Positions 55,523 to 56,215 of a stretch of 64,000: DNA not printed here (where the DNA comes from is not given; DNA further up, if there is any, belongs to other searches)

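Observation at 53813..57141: GDP-deoxy-amino-sugar module: gmd plus small cupin plus a fused DegT-aminotransferase/SAM-methyltransferase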

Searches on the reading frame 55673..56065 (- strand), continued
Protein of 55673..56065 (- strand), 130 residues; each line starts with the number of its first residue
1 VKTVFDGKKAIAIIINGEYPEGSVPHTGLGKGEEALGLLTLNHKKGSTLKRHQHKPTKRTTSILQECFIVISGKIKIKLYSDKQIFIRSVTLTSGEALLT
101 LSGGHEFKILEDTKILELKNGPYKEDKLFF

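Call 66: fold_search(model_id=the predicted structure, library=pdb)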
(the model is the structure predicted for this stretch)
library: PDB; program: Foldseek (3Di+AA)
matches with E <= 10: 1467; with E <= 0.001: 0
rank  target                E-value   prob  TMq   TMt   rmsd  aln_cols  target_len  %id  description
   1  5tpu_D                2.2e-02  0.99  0.39  0.39  13.5       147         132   15  x-ray structure of the WlaRB TDP-quinovose 3,4-ketoisomerase from campylobacter jejuni (released 2017-02-01)
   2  4zu7_A                2.7e-02  0.99  0.46  0.43  13.7       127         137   16  X-ray structure if the QdtA 3,4-ketoisomerase from Thermoanaerobacterium thermosaccharolyticum, double mutant Y17R/R97 (released 2015-07-15)
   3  7n67_B                2.8e-02  1.00  0.48  0.47  14.4       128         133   20  Crystal structure of HCAN_0198, a 3,4-ketoisomerase from Helicobacter canadensis (released 2021-06-23)
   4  2pa7_B                2.8e-02  0.99  0.41  0.39  13.9       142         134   16  Structure of Wild-Type dTDP-4-keto-6-deoxy-D-glucose-3,4-ketoisomerase from Aneurinibacillus thermoaerophilus in compl (released 2007-04-24)
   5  3kgl_A                3.0e-02  1.00  0.38  0.13   2.3        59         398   15  Crystal structure of procruciferin, 11S globulin from Brassica napus (released 2010-04-21)
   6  3kgl_E                3.0e-02  1.00  0.36  0.13   3.2        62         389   14  Crystal structure of procruciferin, 11S globulin from Brassica napus (released 2010-04-21)
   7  2pam_A                3.0e-02  0.99  0.45  0.44  14.1       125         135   18  Structure of a H49N, H51N double mutant dTDP-4-keto-6-deoxy-D-glucose-3,4-ketoisomerase from Aneurinibacillus thermoae (released 2007-04-24)
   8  4zu7_B                3.9e-02  0.99  0.45  0.43  13.9       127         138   16  X-ray structure if the QdtA 3,4-ketoisomerase from Thermoanaerobacterium thermosaccharolyticum, double mutant Y17R/R97 (released 2015-07-15)
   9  2pam_B                3.9e-02  0.98  0.41  0.40  13.2       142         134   14  Structure of a H49N, H51N double mutant dTDP-4-keto-6-deoxy-D-glucose-3,4-ketoisomerase from Aneurinibacillus thermoae (released 2007-04-24)
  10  4mzu_A                4.5e-02  1.00  0.41  0.20   2.2        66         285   18  Crystal structure of FdtD, a bifunctional ketoisomerase/N-acetyltransferase from Shewanella denitrificans (released 2013-10-09)
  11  2pae_B                4.8e-02  0.97  0.41  0.40  14.5       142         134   16  Structure of a H49N mutant dTDP-4-keto-6-deoxy-D-glucose-3,4-ketoisomerase from Aneurinibacillus thermoaerophilus in c (released 2007-04-24)
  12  4mzu_F                5.3e-02  0.98  0.43  0.21  14.5       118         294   17  Crystal structure of FdtD, a bifunctional ketoisomerase/N-acetyltransferase from Shewanella denitrificans (released 2013-10-09)
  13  5wpw_B                5.6e-02  1.00  0.37  0.14   2.4        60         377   13  Crystal structure of coconut allergen cocosin (released 2017-10-25)
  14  2pae_A                5.9e-02  0.99  0.46  0.44  14.1       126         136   18  Structure of a H49N mutant dTDP-4-keto-6-deoxy-D-glucose-3,4-ketoisomerase from Aneurinibacillus thermoaerophilus in c (released 2007-04-24)
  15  5tpu_B                5.9e-02  0.96  0.40  0.40  13.8       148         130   14  x-ray structure of the WlaRB TDP-quinovose 3,4-ketoisomerase from campylobacter jejuni (released 2017-02-01)
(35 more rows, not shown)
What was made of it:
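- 55673..56065 (-): 130 aa orphan cupin, WbuC-like, translationally coupled to gmd. Probable modifier (isomerase or epimerase) of the Gmd product; function unproven. Foldseek top hits are FdtA/QdtA/WlaRB, E 0.02-0.07 (call 66).
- On FdtA/WxcM 3,4-ketoisomerases (PF05523): Foldseek top hits are ketoisomerases, but at E 0.02-0.07 and TM 0.39-0.48 (call 66).
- Closest known: FdtA / QdtA / Tyl1a / WlaRB sugar 3,4-ketoisomerases. Same: These are the top (non-significant) Foldseek hits (call 66).
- Foldseek's top PDB hits are WlaRB, QdtA, HCAN_0198, FdtA and FdtD (call 66). CapF is a poor Foldseek match (prob 0.54, TM 0.23, call 66).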

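Call 69: search_solved_structures(query=A5, max_evalue=10, show_alignments=4)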
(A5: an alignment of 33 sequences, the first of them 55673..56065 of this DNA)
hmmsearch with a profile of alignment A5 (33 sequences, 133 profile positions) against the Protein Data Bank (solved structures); distinct sequences matched with E-value up to 10: 24.
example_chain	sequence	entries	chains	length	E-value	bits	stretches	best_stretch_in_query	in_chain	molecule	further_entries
5fli_A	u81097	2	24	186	0.016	18.1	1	36-122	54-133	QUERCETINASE QUED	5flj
5flh_A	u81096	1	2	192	0.018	18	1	36-122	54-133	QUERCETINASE QUED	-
7y5e_12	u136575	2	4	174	0.092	15.7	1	82-125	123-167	Chlorophyll a-b binding protein, chloroplastic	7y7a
5u55_A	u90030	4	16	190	0.5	13.3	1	63-107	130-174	(S)-2-hydroxypropylphosphonic acid epoxidase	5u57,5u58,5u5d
6ro9_A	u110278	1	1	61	0.78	12.7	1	76-103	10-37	Spectrin alpha, non-erythrocytic 1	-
5fwc_A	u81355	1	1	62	1.3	12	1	76-103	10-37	SPECTRIN ALPHA CHAIN, NON-ERYTHROCYTIC 1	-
1pwt_A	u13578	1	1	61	1.3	12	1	76-103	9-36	ALPHA SPECTRIN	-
1g2b_A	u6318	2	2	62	1.3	11.9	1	76-103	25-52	SPECTRIN ALPHA CHAIN | ALPHA-SPECTRIN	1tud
2cdt_A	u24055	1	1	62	1.4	11.9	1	76-103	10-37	SPECTRIN ALPHA CHAIN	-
2f2v_A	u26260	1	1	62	1.4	11.9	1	76-103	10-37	Spectrin alpha chain, brain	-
1aey_A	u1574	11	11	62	1.4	11.9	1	76-103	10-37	ALPHA-SPECTRIN | SPECTRIN ALPHA CHAIN, BRAIN | ALPHA-SPECTRIN SH3 DOMAIN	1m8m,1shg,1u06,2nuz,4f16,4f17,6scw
1hd3_A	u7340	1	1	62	1.4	11.9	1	76-103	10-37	SPECTRIN ALPHA CHAIN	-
1uue_A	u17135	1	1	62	1.4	11.9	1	76-103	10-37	SPECTRIN ALPHA CHAIN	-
5ihk_A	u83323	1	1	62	1.4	11.9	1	76-103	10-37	Spectrin alpha chain, non-erythrocytic 1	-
2lj3_A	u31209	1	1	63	1.4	11.9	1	76-103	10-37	Spectrin alpha chain, brain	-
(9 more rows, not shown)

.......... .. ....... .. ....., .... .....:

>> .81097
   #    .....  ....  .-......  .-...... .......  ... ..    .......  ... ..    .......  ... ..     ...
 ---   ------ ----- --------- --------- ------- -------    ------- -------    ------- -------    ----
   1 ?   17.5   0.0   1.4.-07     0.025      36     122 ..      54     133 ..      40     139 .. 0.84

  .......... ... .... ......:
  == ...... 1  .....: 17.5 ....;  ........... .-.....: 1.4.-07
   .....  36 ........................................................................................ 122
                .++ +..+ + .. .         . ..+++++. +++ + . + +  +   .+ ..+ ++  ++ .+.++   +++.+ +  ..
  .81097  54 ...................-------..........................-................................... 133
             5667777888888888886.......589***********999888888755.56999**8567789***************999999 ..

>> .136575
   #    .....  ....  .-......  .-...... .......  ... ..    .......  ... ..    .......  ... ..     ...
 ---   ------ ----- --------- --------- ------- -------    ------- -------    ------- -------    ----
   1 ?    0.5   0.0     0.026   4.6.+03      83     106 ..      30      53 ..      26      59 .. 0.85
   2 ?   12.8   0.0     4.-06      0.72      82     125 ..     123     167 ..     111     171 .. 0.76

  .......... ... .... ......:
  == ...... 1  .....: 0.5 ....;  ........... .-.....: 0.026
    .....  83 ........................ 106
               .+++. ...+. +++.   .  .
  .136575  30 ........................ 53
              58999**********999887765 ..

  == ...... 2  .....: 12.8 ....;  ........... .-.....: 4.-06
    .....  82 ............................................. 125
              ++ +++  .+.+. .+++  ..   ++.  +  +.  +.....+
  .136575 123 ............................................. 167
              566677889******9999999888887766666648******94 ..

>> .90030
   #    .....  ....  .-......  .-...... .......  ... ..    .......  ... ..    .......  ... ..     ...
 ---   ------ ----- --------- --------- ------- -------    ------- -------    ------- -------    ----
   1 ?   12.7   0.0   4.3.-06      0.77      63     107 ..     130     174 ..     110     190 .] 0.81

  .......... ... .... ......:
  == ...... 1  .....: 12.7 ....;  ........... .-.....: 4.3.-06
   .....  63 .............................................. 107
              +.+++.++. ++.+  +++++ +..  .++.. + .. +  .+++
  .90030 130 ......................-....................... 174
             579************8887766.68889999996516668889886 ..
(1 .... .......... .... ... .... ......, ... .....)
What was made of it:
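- The best profile hit in the PDB is a metal cupin, quercetinase, E=0.016 (call 69).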

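Call 73: search_dna_similar(query=window:55673-56065:-, collection=plasmids, mode=protein, max_evalue=1, max_rows=15)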
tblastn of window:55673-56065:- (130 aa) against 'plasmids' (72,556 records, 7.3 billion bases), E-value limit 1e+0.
Records with a match: 8; places in all: 8; records where one place covers at least 80% of the query: 5.
Best place of each record, by identity: <60% 8.
By first word of the organism name: Bradyrhizobium 4; Neorhizobium 2; Azospirillum 1; Caballeronia 1.
By predicted mobility (MOB-suite, as given by PLSDB): conjugative 5; non-mobilizable 2; mobilizable 1.
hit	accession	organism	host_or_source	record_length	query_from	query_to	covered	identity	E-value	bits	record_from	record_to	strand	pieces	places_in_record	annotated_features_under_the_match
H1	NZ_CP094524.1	Bradyrhizobium sp. ISRA443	Arachis hypogaea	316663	1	127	98%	28.3%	4e-13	72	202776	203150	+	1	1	hypothetical protein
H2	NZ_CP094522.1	Bradyrhizobium sp. ISRA437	Arachis hypogaea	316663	1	127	98%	28.3%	4e-13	72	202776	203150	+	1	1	hypothetical protein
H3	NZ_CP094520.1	Bradyrhizobium sp. ISRA436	Arachis hypogaea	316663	1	127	98%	28.3%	4e-13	72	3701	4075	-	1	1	hypothetical protein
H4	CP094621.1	Bradyrhizobium sp. ISRA435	Arachis hypogaea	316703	1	127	98%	28.3%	4e-13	72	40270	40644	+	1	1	hypothetical protein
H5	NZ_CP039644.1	Azospirillum sp. TSA2s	Soil,rice paddy soil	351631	1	123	95%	26.8%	7e-7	54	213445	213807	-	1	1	hypothetical protein | methyltransferase, TIGR04325 family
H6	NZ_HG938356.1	Neorhizobium galegae bv. officinalis bv. officinalis str. ...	Galega officinalis root nodule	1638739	45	130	66%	37.5%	1e-12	70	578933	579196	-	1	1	record has no annotation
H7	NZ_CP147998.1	Neorhizobium sp. EC2-8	-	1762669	45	130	66%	36.4%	9e-12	67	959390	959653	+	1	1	record has no annotation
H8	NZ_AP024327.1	Caballeronia sp. NK8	-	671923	43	130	68%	31.1%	1e-8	59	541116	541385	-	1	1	hypothetical protein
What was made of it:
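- Tried and rejected: tblastn of the cupin against plasmids, intended to reach E. coli WbuC, found only hypothetical proteins in rhizobial plasmids (call 73).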
